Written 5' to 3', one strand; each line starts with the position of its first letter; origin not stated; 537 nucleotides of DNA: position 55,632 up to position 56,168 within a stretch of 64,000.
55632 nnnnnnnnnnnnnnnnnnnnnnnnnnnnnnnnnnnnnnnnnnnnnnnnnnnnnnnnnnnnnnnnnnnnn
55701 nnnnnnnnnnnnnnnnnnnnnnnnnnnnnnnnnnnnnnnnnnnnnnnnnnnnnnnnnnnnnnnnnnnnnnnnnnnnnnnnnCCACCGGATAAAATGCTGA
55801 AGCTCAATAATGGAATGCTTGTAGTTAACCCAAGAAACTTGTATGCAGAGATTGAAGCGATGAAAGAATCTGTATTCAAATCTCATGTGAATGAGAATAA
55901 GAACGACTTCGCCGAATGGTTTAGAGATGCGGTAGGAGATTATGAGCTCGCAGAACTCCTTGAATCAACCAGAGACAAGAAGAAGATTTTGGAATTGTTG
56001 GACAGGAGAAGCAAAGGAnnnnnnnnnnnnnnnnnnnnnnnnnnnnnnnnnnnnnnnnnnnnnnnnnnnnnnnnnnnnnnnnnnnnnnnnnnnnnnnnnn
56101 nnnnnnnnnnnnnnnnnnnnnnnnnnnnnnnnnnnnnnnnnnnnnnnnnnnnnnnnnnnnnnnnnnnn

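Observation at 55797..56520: A ~60-aa cytoplasmic tail module present twice in the ATPase and once at the C-terminus of the 1057-aa surface protein (42,768-42,986)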

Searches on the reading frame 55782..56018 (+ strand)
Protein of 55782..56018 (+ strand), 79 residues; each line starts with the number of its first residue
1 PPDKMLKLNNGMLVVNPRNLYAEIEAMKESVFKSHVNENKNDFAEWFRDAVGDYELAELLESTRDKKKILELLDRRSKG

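Call 7: search_protein_families(library=pfam, proteins=[window:55782-56018:+], max_evalue=10)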
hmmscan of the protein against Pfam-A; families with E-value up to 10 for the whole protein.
seq(79 aa): 2 families
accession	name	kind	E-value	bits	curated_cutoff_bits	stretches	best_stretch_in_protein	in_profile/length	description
PF19027.5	DUF5752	-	7.3e-05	22.6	23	1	35-62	50-79/208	Family of unknown function (DUF5752)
PF08765.17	Mor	-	0.18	12.3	24.9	1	4-48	38-82/107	Mor transcription activator family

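Call 14: find_homologous_proteins(query=A1, max_evalue=0.001)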
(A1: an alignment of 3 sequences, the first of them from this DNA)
Query A1 (3 sequences) (79 aa, profile of the alignment): 2 proteins with E <= 0.001 among 91 candidates.
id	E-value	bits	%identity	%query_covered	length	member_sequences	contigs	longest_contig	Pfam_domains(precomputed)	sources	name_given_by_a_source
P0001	1.6e-24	103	32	92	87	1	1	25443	-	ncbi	-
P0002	4.3e-16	76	39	85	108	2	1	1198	PF19027.6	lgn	-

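Call 15: search_solved_structures(query=A1, max_evalue=10, show_alignments=2)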
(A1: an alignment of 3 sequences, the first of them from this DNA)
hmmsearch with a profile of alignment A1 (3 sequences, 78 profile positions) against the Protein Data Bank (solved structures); distinct sequences matched with E-value up to 10: 13.
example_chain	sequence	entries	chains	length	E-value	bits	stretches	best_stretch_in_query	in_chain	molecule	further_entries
4cso_A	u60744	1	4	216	2.9e-08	36.8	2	12-63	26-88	ORFY PROTEIN, TRANSCRIPTION FACTOR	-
4iqd_A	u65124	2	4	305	0.29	14.4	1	9-35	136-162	Carboxyvinyl-carboxyphosphonate phosphorylmutase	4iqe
5yij_A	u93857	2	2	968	0.78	13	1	12-44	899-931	SdeA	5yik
5yim_A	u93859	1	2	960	0.79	13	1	12-44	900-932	SdeA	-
7mir_C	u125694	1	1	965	0.79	13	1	12-44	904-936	Ubiquitinating/deubiquitinating enzyme SdeA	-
7pqe_A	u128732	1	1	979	0.82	12.9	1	12-44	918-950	Ubiquitinating/deubiquitinating enzyme SdeA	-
7ppo_A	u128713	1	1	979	0.84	12.9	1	12-44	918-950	Ubiquitinating/deubiquitinating enzyme SdeA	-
4ccy_A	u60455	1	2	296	1.2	12.4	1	36-52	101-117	CARBOXYLESTERASE YBFK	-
6ypo_A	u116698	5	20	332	1.6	12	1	7-60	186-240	PYRB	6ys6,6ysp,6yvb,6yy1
6yw9_A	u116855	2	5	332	1.6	12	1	7-60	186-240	PYRB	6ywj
3zth_A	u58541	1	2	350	1.6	12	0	45-74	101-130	STU0660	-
5wwo_C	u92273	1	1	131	2.6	11.4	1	13-75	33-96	Protein LTV1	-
8fex_A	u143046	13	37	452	3.2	11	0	26-46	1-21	TIR-APAZ | TIR domain-containing protein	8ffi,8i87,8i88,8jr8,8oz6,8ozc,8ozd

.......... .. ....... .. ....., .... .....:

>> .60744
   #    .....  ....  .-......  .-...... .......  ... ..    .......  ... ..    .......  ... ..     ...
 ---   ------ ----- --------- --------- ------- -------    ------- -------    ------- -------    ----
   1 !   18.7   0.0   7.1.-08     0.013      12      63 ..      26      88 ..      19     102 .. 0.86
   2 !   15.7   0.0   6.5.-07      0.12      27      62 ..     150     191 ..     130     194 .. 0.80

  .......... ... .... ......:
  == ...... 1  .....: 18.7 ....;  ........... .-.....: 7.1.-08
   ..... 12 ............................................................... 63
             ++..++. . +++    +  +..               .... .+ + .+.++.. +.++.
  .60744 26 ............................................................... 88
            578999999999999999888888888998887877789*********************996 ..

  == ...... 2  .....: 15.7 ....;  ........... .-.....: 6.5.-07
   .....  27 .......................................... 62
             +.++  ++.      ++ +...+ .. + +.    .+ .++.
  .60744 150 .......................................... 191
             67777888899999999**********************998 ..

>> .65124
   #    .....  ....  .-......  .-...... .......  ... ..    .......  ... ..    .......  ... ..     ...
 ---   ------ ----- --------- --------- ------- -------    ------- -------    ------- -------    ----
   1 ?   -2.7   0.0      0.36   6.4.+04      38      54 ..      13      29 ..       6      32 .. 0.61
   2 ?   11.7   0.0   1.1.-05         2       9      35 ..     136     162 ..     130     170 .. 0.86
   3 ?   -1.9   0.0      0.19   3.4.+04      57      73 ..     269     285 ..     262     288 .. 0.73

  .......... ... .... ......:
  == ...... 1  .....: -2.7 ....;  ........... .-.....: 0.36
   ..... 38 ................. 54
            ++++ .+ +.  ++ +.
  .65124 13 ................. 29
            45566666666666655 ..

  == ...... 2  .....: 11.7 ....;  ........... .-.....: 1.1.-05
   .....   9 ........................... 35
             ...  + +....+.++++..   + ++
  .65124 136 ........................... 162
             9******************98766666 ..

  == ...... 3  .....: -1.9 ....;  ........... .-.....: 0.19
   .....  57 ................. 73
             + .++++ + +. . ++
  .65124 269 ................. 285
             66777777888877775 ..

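Call 22: search_protein_representatives(alignment_id=A1)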
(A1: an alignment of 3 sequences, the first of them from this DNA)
Query: 3 sequences, 78 profile positions. Proteins with E-value up to 0.001 (for the whole library): 4459; up to 1e-10: 1693; up to 1e-30: 14. The best 150 are listed.
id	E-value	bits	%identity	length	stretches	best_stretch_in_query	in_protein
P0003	3.2e-40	152.1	-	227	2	2-76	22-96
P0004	1.3e-39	150.1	-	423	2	1-77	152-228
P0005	2.3e-38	146.1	-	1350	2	1-77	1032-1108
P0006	9.6e-34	131.3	-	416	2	2-73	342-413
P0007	4.4e-33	129.2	-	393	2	2-74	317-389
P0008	4.5e-33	129.2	-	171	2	6-74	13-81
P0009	8.9e-33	128.2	-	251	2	3-73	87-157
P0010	1.6e-32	127.4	-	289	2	5-73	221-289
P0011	1.7e-32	127.3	-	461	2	4-74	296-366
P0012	1.9e-32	127.1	-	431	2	4-73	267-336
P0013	2.7e-32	126.7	-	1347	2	2-76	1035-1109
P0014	3.4e-32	126.3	-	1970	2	4-73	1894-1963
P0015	1.9e-31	124.0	-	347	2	3-76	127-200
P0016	2.5e-31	123.6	-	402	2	2-74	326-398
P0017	1.2e-30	121.4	-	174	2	4-76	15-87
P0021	2.3e-30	120.5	-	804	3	1-75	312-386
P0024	4.6e-29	116.3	-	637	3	4-75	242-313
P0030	8.5e-27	109.1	-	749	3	14-75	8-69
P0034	9.0e-26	105.8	-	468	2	8-75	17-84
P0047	3.5e-22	94.3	-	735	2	3-72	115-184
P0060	3.0e-20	88.1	-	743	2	2-77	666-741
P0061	4.4e-20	87.5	-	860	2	3-73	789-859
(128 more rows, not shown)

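Call 25: search_protein_families(library=pfam, proteins=[P0006, P0011, P0014, P0021, P0024, P0030, P0047, P0060, P0061, P0034], max_evalue=0.001)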
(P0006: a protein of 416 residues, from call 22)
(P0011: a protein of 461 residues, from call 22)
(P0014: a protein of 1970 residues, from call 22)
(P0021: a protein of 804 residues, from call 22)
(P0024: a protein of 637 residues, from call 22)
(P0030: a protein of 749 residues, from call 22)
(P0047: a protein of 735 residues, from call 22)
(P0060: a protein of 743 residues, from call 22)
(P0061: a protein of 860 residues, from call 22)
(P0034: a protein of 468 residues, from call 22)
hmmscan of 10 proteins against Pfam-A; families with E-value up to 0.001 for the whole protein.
P0006 (416 aa): 1 family
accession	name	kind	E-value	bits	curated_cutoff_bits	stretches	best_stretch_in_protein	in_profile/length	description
PF19027.5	DUF5752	-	3.6e-07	30.2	23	1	257-402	14-189/208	Family of unknown function (DUF5752)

P0011 (461 aa): 2 families
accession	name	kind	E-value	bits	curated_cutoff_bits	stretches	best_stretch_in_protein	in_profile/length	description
PF19027.5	DUF5752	-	3.8e-07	30.1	23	1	300-380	15-107/208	Family of unknown function (DUF5752)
PF13012.11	MitMem_reg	-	0.00012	22.3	26.6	0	268-334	27-92/113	Maintenance of mitochondrial structure and function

P0014 (1970 aa): 10 families
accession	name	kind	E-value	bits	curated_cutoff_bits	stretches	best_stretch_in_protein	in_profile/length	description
PF13620.12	CarboxypepD_reg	-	6.2e-66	219.2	32.3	9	358-430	2-81/82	Carboxypeptidase regulatory-like domain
PF13715.12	CarbopepD_reg_2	-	4.7e-49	164.8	32.2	6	358-431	1-77/88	CarboxypepD_reg-like domain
PF15976.11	CooC_C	-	2.6e-09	37.5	29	0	785-823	25-63/93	CS1-pili formation C-terminal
PF01935.23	DUF87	-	4e-08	34.1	23.2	1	1338-1435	3-82/220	Helicase HerA, central domain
PF05872.18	HerA_C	-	1.2e-07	31.2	22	1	1349-1402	14-67/502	Helicase HerA-like C-terminal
PF08308.17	PEGA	-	1.2e-06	28.7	20.8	0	899-934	32-67/71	PEGA domain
PF16371.11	MetallophosN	-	2.9e-06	27.8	35.6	0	450-499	5-55/77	N terminal of Calcineurin-like phosphoesterase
PF19027.5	DUF5752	-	0.0001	22.2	23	0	1769-1799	53-83/208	Family of unknown function (DUF5752)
PF10412.15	TrwB_AAD_bind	-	0.00056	19.3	20.5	0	1356-1395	15-54/387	Type IV secretion-system coupling protein DNA-binding domain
PF12985.13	DUF3869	-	0.00065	20.3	24.5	0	525-577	7-60/85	Domain of unknown function (DUF3869)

P0021 (804 aa): 7 families
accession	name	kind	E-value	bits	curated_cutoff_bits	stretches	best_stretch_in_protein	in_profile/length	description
PF06745.19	ATPase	-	1.9e-45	155.4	26.6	1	567-800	3-230/231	KaiC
PF19027.5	DUF5752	-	5.1e-11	42.7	23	1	346-374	53-81/208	Family of unknown function (DUF5752)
PF13481.12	AAA_25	-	1.3e-06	28.7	27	1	576-731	26-187/195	AAA domain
PF07088.17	GvpD_P-loop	-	4.4e-06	27.1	24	1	582-756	9-172/189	GvpD gas vesicle protein, P-loop domain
PF03796.21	DnaB_C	-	2.2e-05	24.4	27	1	567-630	4-67/255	DnaB-like helicase C terminal domain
PF13245.12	AAA_19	-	0.00074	20.1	25.1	0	584-619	12-49/134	AAA domain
PF06068.19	TIP49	-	0.00095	18.9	23.8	0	545-623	16-87/347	TIP49 P-loop domain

P0024 (637 aa): 7 families
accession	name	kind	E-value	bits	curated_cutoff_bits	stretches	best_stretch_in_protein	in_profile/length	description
PF06745.19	ATPase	-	6e-48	163.7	26.6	1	399-633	2-230/231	KaiC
PF19027.5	DUF5752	-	1.3e-12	48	23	2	33-166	57-204/208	Family of unknown function (DUF5752)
PF13481.12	AAA_25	-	3.7e-08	33.7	27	1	406-564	23-187/195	AAA domain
PF07088.17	GvpD_P-loop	-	1.6e-06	28.6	24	1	417-589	11-172/189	GvpD gas vesicle protein, P-loop domain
PF03796.21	DnaB_C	-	1.6e-05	24.9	27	1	398-463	2-67/255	DnaB-like helicase C terminal domain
PF00437.27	T2SSE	-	0.00039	19.6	24.9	1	418-475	144-199/370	Type II/IV secretion system protein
PF13245.12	AAA_19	-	0.00043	20.9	25.1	0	417-456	12-53/134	AAA domain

P0030 (749 aa): 5 families
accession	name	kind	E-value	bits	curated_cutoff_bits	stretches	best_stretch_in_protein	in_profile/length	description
PF06745.19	ATPase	-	8.4e-50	169.7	26.6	1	510-745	1-230/231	KaiC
PF13481.12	AAA_25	-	2.7e-08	34.1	27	1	519-677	24-188/195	AAA domain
PF19027.5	DUF5752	-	5.2e-07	29.7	23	0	32-70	56-95/208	Family of unknown function (DUF5752)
PF07088.17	GvpD_P-loop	-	2.1e-06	28.2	24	1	528-701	10-172/189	GvpD gas vesicle protein, P-loop domain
PF00154.27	RecA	-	0.00011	22.2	27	1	503-569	26-93/262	recA bacterial DNA recombination protein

P0047 (735 aa): 1 family
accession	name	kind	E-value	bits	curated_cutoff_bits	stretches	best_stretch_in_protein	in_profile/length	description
PF19027.5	DUF5752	-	1.5e-05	24.9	23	0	146-203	41-110/208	Family of unknown function (DUF5752)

P0060 (743 aa): 1 family
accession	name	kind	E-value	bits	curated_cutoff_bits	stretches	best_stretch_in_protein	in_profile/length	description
PF19027.5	DUF5752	-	0.0003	20.7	23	0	670-726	127-189/208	Family of unknown function (DUF5752)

P0061 (860 aa): 6 families
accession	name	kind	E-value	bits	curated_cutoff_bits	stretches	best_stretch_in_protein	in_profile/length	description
PF01935.23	DUF87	-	1.6e-11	45.2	23.2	1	160-258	1-81/220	Helicase HerA, central domain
PF05872.18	HerA_C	-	4.9e-08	32.5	22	1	169-230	10-71/502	Helicase HerA-like C-terminal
PF19027.5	DUF5752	-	1.1e-06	28.5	23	0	607-639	52-84/208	Family of unknown function (DUF5752)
PF10412.15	TrwB_AAD_bind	-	1.8e-05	24.3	20.5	0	180-221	15-56/387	Type IV secretion-system coupling protein DNA-binding domain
PF01580.24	FtsK_SpoIIIE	-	4.1e-05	23.6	24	1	156-204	16-63/221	FtsK/SpoIIIE family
PF00270.35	DEAD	-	0.001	19.3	26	0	182-218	16-55/167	DEAD/DEAH box helicase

P0034 (468 aa): 10 families
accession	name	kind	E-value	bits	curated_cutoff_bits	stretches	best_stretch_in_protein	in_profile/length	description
PF06745.19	ATPase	-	6.1e-50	170.2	26.6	1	224-457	1-230/231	KaiC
PF19027.5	DUF5752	-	1.3e-08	34.9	23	1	39-73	46-82/208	Family of unknown function (DUF5752)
PF03796.21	DnaB_C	-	7.4e-07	29.2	27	1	224-289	2-67/255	DnaB-like helicase C terminal domain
PF00154.27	RecA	-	2.4e-06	27.7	27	1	221-281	30-91/262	recA bacterial DNA recombination protein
PF13481.12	AAA_25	-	2.1e-05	24.7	27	1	229-388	20-187/195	AAA domain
PF09848.15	SLFN-g3_helicase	-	0.00017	21.4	24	1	244-288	3-49/354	Schlafen group 3, DNA/RNA helicase domain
PF24883.2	NPHP3_N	-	0.00027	21.6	24.8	0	243-284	23-64/164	Nephrocystin 3, N-terminal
PF13191.12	AAA_16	-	0.00036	21.5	32.6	0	239-270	21-52/167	AAA ATPase domain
PF00006.31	ATP-synt_ab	-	0.0005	20.2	29.5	0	227-292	1-63/213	ATP synthase alpha/beta family, nucleotide-binding domain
PF20720.3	nSTAND3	-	0.00087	19.5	27.2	0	243-282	18-58/155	Novel STAND NTPase 3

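Call 31: find_encoding_contigs(protein=P0001, flank=10000, max_places=3)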
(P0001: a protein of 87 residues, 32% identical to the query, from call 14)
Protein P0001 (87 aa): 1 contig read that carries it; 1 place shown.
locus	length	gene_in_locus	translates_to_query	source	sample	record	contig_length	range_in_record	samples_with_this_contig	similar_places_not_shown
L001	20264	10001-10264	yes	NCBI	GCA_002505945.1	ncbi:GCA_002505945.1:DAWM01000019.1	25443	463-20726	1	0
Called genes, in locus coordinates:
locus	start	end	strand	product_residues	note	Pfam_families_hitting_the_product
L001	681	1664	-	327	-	PF00005:ABC_tran, PF13304:AAA_21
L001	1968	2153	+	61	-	PF01402:RHH_1 (weak)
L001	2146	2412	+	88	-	-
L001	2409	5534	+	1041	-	PF00801:PKD (faint), PF18911:PKD_4 (faint), PF08308:PEGA (faint), PF13620:CarboxypepD_reg (weak)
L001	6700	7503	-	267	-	-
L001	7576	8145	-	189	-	-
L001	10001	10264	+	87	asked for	-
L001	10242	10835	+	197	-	-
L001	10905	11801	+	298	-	-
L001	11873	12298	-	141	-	-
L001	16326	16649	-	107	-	-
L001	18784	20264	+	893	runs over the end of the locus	PF19077:Big_13 (faint), PF07705:CARDB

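Call 39: find_encoding_contigs(protein=P0005, flank=10000, max_places=1)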
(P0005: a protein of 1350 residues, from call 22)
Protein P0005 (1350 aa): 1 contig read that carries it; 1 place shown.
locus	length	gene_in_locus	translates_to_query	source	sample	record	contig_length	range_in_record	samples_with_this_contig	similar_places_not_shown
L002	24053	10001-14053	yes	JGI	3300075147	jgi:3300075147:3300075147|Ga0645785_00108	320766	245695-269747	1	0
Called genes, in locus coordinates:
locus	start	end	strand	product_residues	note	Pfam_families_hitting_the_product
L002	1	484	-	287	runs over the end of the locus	PF17125:Methyltr_RsmF_N, PF01728:FtsJ (weak), PF02475:TRM5-TYW2_MTfase (weak), PF05175:MTS (faint), PF01189:Methyltr_RsmB-F, PF13847:Methyltransf_31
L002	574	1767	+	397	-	-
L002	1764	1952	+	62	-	-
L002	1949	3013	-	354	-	PF05833:NFACT_N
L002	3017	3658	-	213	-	-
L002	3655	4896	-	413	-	PF13506:Glyco_transf_21 (weak), PF00535:Glycos_transf_2, PF10111:Glyco_tranf_2_2, PF13641:Glyco_tranf_2_3, PF03142:Chitin_synth_2 (weak), PF13632:Glyco_trans_2_3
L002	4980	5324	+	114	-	-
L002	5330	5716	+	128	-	-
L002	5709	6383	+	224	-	PF00154:RecA_N, PF03796:DnaB_C (faint), PF06745:ATPase (weak), PF08423:Rad51, PF01637:ATPase_2 (faint), PF13479:AAA_24 (weak)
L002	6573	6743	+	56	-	PF01402:RHH_1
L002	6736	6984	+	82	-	-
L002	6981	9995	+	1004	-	PF18911:PKD_4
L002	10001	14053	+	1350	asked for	PF01935:DUF87, PF19027:DUF5752 (faint)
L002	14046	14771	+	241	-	-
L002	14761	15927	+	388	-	-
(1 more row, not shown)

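Call 45: find_related_loci(query=A1, collection=genome_contigs, flank=5000)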
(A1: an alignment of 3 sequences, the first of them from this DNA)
Query A1 (79 aa) in genome_contigs; peptide patterns used: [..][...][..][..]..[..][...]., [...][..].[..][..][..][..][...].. (x = any residue, [..] = any of these).
130 stretches matched a pattern; 80 encode a relative of the query (tblastn E <= 1e-3); 80 distinct loci.
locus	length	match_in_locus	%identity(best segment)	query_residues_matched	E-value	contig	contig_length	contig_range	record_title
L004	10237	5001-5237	86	1-79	4e-45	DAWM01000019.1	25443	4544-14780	MAG TPA_asm: Candidatus Woesearchaeota archaeon UBA119 UBA119_contig_3229, whole genome shotgun sequence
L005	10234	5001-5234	62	2-79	1e-28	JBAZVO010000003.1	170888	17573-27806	MAG: Candidatus Woesearchaeota archaeon isolate SO_2017_GW1_254 NODE_674_length_170888_cov_5.272597_OW334_2017, whole ge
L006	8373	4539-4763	55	2-76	2e-22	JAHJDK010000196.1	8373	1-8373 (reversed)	MAG: Nanoarchaeota archaeon isolate Modern_marine.mb.57 Modern_marine.mb.57_k141_1947702, whole genome shotgun sequence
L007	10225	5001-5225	59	2-76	9e-24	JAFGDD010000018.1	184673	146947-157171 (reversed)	MAG: Candidatus Woesearchaeota archaeon isolate Zod_Metabat.1155 k87_9266120, whole genome shotgun sequence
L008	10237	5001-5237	43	1-79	2e-17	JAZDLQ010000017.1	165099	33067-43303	MAG: archaeon isolate MEGAHIT-group-0.609 k141_11811134, whole genome shotgun sequence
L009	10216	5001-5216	43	2-73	3e-15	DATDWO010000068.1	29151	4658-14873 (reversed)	MAG TPA_asm: Candidatus Nanoarchaeia archaeon isolate SMAG_U8113 k141_295474, whole genome shotgun sequence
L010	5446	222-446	43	2-76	3e-15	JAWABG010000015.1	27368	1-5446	MAG: Candidatus Woesearchaeota archaeon isolate JZ-4_201803_bins_322 JZ-4_201803_bins_322_scaffold_15, whole genome shot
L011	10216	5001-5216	43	5-76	4e-15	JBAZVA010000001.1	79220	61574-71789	MAG: Candidatus Woesearchaeota archaeon isolate SO_2017_GW1_241 NODE_1898_length_79220_cov_1.106862_OW334_2017, whole ge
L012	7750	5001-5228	42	1-76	6e-15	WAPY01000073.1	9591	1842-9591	MAG: Candidatus Woesearchaeota archaeon isolate S145_55_esom k151_266742, whole genome shotgun sequence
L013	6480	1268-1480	38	6-76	9e-15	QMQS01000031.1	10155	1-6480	MAG: Candidatus Woesearchaeota archaeon isolate B29_G15 B29_Guay15_scaffold_01744, whole genome shotgun sequence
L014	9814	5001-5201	42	1-67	2e-14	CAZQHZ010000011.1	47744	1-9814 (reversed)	MAG TPA_asm: uncultured Methanosarcinales archaeon isolate SRP252850_co1_390 genome assembly, contig: NODE_1072_length_4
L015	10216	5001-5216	42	2-73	1e-14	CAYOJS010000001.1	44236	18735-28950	MAG TPA_asm: uncultured Methanosarcinales archaeon isolate SRP050083_co3_649 genome assembly, contig: NODE_504_length_44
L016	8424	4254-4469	38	2-73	1e-13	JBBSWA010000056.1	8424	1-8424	MAG: Nanoarchaeota archaeon isolate H51-bin340_1 H51_bin340_1_000000000056, whole genome shotgun sequence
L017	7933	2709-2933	44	1-75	2e-13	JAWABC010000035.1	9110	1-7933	MAG: Candidatus Nanoarchaeia archaeon isolate JZ-4_201709_bins_71 JZ-4_201709_bins_71_scaffold_35, whole genome shotgun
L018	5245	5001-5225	40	2-76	3e-13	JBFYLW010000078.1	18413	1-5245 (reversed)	MAG: Nanoarchaeota archaeon isolate PPR_0046 k121_6750882, whole genome shotgun sequence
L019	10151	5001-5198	42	2-67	4e-13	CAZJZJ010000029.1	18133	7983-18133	MAG TPA_asm: uncultured Methanosarcinales archaeon isolate SRP077602_co6_417 genome assembly, contig: NODE_4942_length_1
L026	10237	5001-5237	34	1-79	4e-12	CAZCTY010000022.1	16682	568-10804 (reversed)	MAG TPA_asm: uncultured Methanosarcinales archaeon isolate binchicken_co32_391 genome assembly, contig: NODE_5434_length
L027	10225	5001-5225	29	2-76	5e-12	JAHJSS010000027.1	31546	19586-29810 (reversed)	MAG: Nanoarchaeota archaeon isolate OS_PC_MetaG.mb.26 OS_PC_MetaG.mb.26_k141_351557, whole genome shotgun sequence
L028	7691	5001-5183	39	1-61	8e-12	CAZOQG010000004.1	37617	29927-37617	MAG TPA_asm: uncultured Dehalococcoidales bacterium isolate SRP178699_co3_448 genome assembly, contig: NODE_209_length_3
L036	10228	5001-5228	32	1-76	6e-11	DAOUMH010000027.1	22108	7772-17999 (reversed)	MAG TPA_asm: Dehalococcoidales bacterium isolate W53_108 k135_580073, whole genome shotgun sequence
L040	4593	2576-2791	33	2-73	2e-10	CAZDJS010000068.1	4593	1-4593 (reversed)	MAG TPA_asm: uncultured Methanosarcinales archaeon isolate SRP141376_co3_395 genome assembly, contig: NODE_47318_length_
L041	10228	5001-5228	36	1-76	2e-10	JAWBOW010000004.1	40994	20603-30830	MAG: Candidatus Woesearchaeota archaeon isolate HHBFW-2_201803_bins_274 HHBFW-2_201803_bins_274_scaffold_4, whole genome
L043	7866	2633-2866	31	2-79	3e-10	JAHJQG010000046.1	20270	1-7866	MAG: Nanoarchaeota archaeon isolate OS_PC_MetaG.mb.100 OS_PC_MetaG.mb.100_k141_483748, whole genome shotgun sequence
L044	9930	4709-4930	32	2-75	2e-10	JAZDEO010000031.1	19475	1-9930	MAG: archaeon isolate MEGAHIT-group-0.155 k141_3564520, whole genome shotgun sequence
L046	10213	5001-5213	37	8-78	3e-10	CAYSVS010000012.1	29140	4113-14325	MAG TPA_asm: uncultured Methanosarcinales archaeon isolate SRP141376_co4_88 genome assembly, contig: NODE_2910_length_29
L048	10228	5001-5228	32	1-76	5e-10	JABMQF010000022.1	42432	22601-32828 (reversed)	MAG: Candidatus Woesearchaeota archaeon isolate bin.595 k141_1399802, whole genome shotgun sequence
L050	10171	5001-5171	39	1-57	6e-10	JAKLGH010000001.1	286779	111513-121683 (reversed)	MAG: Patescibacteria group bacterium isolate RA.bin35 RA.bin35_1, whole genome shotgun sequence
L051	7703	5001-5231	34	2-78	5e-10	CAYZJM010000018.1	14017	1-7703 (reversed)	MAG TPA_asm: Candidatus Woesearchaeota archaeon isolate binchicken_co77_188 genome assembly, contig: NODE_5121_length_14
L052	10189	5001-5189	35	2-63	8e-10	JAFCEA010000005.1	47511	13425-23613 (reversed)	Candidatus Woesearchaeota archaeon isolate Meg22_1012_Bin_199 Meg22_1012_Bin_199_scaffold_7436, whole genome shotgun seq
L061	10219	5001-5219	30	2-74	8e-9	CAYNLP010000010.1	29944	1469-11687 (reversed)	MAG TPA_asm: uncultured Methanosarcinales archaeon isolate SRP185896_co1_144 genome assembly, contig: NODE_577_length_29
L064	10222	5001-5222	29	1-73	3e-8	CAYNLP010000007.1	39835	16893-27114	MAG TPA_asm: uncultured Methanosarcinales archaeon isolate SRP185896_co1_144 genome assembly, contig: NODE_294_length_39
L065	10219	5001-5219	34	2-72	6e-8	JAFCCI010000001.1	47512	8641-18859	Candidatus Woesearchaeota archaeon isolate AB_3033_Bin_101 AB_3033_Bin_101_scaffold_701, whole genome shotgun sequence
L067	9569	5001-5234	26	2-79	1e-7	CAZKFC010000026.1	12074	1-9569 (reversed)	MAG TPA_asm: uncultured Methanosarcinales archaeon isolate binchicken_co19_615 genome assembly, contig: NODE_8943_length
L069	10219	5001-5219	30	2-74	2e-7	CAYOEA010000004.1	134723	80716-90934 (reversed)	MAG TPA_asm: uncultured Methanosarcinales archaeon isolate binchicken_co47_10 genome assembly, contig: NODE_54_length_13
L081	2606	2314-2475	35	4-57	9e-6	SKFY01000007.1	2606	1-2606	MAG: Candidatus Woesearchaeota archaeon isolate CSBr16_111R1 CSBr16-82913, whole genome shotgun sequence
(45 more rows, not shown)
